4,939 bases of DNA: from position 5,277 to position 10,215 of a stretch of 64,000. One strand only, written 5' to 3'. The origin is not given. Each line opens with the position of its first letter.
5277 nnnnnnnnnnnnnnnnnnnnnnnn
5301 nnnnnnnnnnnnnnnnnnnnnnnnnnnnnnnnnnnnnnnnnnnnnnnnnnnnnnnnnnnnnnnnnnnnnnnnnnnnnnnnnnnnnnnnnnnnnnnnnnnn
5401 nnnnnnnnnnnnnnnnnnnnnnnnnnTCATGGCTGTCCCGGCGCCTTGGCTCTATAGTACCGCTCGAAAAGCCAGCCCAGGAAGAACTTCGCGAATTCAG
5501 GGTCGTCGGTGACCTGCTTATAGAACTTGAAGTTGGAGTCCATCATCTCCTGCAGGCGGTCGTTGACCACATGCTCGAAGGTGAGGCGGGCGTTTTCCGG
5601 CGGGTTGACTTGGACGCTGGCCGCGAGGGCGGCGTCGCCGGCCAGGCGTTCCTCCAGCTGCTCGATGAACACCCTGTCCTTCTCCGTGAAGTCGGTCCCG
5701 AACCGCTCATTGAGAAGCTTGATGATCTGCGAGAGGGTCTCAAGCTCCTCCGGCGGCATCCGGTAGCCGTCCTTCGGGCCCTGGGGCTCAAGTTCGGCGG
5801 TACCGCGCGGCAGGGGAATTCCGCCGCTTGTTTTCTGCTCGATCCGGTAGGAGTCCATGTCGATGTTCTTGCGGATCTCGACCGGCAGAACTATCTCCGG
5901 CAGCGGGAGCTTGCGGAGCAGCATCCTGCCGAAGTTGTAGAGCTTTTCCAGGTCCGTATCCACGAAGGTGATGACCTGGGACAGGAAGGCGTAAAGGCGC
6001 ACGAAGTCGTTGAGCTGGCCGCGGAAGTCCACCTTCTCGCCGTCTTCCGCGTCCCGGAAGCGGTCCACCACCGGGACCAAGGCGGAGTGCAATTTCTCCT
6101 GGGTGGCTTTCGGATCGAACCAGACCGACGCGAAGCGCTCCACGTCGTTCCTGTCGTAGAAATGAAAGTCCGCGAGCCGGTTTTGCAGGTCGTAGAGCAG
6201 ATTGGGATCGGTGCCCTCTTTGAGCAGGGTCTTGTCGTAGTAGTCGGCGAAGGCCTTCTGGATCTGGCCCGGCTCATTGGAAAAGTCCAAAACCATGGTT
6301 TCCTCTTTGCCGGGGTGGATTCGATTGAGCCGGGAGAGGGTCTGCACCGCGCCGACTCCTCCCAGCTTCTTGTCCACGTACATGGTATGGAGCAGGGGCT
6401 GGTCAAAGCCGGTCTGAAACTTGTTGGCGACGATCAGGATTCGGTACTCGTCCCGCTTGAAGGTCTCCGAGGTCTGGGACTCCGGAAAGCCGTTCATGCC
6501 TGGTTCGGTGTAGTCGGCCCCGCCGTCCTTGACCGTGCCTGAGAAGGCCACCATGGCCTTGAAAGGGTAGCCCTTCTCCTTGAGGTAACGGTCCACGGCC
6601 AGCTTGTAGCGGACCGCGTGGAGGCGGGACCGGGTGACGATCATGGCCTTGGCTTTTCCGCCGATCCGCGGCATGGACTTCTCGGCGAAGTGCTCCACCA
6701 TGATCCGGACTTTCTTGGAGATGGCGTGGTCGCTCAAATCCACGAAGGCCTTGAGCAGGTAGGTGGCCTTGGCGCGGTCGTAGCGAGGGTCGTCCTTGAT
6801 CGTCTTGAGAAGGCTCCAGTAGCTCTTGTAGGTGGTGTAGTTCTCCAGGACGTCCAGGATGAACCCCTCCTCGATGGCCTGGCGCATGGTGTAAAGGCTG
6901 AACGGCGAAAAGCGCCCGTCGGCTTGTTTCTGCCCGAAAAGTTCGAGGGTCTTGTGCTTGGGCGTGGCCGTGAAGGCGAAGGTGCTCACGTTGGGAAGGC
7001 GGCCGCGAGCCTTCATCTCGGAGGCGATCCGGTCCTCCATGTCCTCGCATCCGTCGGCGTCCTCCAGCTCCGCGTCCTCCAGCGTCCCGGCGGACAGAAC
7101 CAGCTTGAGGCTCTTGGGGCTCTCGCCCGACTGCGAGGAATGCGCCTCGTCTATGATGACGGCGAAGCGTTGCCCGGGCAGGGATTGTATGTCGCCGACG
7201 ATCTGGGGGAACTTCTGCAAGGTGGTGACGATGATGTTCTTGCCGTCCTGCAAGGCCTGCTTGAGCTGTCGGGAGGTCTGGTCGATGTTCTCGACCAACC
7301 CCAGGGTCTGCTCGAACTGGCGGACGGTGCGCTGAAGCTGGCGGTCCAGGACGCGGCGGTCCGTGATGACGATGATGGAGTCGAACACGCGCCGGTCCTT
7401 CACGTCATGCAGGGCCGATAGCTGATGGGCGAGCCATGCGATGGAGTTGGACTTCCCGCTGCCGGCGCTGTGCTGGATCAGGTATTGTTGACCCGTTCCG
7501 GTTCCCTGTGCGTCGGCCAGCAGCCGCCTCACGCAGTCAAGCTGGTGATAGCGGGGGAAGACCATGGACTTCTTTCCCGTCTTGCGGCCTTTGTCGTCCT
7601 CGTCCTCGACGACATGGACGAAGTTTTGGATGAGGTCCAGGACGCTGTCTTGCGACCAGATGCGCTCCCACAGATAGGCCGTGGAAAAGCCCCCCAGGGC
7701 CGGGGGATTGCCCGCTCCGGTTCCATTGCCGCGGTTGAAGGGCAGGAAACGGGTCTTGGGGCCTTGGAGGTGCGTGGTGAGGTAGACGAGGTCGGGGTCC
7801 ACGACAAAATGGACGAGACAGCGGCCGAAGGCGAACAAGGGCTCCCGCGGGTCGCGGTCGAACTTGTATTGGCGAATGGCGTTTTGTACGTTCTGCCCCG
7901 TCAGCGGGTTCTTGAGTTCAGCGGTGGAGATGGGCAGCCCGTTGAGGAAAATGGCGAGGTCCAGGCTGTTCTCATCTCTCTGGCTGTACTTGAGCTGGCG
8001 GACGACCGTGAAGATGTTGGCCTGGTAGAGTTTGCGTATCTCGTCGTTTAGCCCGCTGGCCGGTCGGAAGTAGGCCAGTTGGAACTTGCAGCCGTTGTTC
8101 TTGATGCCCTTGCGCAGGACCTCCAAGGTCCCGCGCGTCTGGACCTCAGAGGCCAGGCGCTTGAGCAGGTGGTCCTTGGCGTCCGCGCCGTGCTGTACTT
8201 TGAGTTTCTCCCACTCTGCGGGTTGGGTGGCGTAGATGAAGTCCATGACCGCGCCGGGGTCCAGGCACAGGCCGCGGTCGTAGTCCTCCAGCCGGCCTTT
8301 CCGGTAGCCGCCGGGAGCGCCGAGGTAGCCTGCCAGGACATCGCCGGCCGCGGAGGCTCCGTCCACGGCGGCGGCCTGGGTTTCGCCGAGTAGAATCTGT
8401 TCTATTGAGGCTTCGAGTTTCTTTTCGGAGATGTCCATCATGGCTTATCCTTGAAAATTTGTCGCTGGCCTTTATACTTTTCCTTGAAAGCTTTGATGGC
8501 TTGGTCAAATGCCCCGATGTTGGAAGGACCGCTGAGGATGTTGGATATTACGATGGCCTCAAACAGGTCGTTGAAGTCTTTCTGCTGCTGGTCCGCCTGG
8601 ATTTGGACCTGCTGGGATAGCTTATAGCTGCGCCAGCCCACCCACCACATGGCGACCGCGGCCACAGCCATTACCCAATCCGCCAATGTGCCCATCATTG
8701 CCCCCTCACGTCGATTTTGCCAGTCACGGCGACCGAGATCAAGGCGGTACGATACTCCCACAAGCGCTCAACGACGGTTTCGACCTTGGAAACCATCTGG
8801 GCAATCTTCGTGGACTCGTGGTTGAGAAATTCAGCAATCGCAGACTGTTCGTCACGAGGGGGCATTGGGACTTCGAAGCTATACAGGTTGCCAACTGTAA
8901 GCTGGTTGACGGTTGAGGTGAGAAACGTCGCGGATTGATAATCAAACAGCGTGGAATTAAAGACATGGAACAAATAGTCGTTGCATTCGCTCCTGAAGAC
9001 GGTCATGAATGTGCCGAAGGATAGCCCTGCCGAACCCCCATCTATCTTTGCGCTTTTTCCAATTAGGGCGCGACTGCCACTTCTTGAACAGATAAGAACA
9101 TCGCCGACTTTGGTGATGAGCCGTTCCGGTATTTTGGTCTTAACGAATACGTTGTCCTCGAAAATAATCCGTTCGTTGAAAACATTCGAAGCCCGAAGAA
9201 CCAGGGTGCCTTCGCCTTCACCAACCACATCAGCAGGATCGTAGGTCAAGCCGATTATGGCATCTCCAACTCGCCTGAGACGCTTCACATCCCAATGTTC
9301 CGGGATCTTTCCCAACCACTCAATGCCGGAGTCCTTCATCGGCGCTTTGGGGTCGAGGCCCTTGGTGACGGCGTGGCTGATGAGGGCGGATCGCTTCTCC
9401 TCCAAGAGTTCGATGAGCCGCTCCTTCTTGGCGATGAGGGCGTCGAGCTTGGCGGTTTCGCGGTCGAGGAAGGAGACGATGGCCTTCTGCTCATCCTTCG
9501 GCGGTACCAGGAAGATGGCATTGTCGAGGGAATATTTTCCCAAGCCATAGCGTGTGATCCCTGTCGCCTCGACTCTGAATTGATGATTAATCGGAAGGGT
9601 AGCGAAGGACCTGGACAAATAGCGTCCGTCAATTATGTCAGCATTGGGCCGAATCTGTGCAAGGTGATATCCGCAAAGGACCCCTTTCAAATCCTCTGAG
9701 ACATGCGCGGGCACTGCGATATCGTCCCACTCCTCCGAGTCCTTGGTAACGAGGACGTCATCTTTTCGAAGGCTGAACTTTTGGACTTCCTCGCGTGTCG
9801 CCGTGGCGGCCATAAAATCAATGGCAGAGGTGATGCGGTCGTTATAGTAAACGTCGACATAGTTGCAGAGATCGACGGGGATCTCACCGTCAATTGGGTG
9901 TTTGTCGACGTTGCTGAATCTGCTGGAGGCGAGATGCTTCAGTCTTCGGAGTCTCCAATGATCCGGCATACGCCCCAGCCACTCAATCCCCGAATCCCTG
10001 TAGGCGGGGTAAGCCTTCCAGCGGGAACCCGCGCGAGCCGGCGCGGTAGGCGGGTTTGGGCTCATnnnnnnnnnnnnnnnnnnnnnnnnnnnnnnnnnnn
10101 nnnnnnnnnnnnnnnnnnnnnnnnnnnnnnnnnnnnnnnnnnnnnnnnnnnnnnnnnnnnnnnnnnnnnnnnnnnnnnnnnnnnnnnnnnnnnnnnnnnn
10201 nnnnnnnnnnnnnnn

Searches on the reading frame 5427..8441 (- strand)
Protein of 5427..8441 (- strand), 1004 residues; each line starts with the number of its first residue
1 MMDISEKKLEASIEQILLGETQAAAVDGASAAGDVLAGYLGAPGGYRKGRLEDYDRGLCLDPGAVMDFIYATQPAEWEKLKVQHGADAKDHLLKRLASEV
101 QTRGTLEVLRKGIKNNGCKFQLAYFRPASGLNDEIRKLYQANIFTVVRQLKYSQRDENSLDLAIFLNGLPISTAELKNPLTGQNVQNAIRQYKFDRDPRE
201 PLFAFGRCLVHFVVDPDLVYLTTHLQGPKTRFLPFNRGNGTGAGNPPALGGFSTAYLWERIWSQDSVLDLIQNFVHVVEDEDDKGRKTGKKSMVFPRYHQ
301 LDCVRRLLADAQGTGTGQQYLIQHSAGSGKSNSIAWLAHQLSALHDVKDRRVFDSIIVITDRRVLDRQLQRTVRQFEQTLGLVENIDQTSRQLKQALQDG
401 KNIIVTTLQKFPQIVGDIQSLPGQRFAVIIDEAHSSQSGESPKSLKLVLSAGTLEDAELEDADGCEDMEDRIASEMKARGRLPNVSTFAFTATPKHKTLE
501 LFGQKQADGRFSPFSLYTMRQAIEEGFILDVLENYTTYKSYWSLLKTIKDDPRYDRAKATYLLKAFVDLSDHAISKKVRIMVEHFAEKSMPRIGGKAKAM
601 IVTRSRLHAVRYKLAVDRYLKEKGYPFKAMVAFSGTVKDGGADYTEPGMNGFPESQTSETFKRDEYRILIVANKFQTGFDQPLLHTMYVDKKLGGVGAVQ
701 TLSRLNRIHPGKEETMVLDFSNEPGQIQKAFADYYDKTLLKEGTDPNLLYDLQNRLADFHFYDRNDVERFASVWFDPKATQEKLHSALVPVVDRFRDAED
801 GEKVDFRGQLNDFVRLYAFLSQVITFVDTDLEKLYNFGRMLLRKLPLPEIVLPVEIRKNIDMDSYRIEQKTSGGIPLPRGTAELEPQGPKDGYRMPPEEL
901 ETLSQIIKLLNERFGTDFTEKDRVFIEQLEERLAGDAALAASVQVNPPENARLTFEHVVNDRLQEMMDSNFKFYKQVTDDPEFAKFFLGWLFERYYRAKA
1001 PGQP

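Call 8: search_protein_families(library=pfam, proteins=[window:5427-8441:-])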
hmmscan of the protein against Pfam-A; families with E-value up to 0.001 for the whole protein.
window:5427-8441:- (1004 aa): 5 families
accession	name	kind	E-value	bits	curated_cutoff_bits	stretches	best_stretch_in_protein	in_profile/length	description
PF18766.7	SWI2_SNF2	-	2.7e-26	93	26.7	1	299-532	1-189/221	SWI2/SNF2 ATPase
PF04313.20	HSDR_N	-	2.1e-15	57.5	25.1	1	140-227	108-195/198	Type I restriction enzyme R protein N terminus (HSDR_N)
PF04851.21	ResIII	-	2.9e-14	53.8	22.5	1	296-446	4-141/164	Type III restriction enzyme, res subunit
PF22679.2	T1R_D3-like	-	1.1e-13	52.3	27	1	662-720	94-156/158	Type I restriction enzyme subunit R domain 3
PF00270.35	DEAD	-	5e-09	36.5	26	1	316-499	13-164/167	DEAD/DEAH box helicase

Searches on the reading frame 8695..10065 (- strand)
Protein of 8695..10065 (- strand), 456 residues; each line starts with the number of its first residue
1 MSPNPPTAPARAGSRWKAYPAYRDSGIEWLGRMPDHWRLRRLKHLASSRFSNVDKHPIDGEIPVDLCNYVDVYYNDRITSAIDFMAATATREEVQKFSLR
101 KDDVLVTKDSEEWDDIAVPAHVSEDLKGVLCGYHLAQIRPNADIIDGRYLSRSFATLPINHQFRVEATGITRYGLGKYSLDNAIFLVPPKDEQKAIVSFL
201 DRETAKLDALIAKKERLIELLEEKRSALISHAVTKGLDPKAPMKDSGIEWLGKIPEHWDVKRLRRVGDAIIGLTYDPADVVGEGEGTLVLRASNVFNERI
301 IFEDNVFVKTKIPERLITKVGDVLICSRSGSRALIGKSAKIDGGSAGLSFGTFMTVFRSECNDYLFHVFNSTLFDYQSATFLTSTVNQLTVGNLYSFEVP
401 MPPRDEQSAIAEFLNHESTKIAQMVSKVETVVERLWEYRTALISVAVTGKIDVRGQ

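Call 8: search_protein_families(library=pfam, proteins=[window:8695-10065:-])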
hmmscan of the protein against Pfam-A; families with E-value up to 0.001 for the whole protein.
window:8695-10065:- (456 aa): 1 family
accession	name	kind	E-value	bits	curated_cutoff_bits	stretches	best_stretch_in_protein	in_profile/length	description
PF01420.25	Methylase_S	-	2.9e-13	50.8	22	2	257-415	3-150/168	Type I restriction modification DNA specificity domain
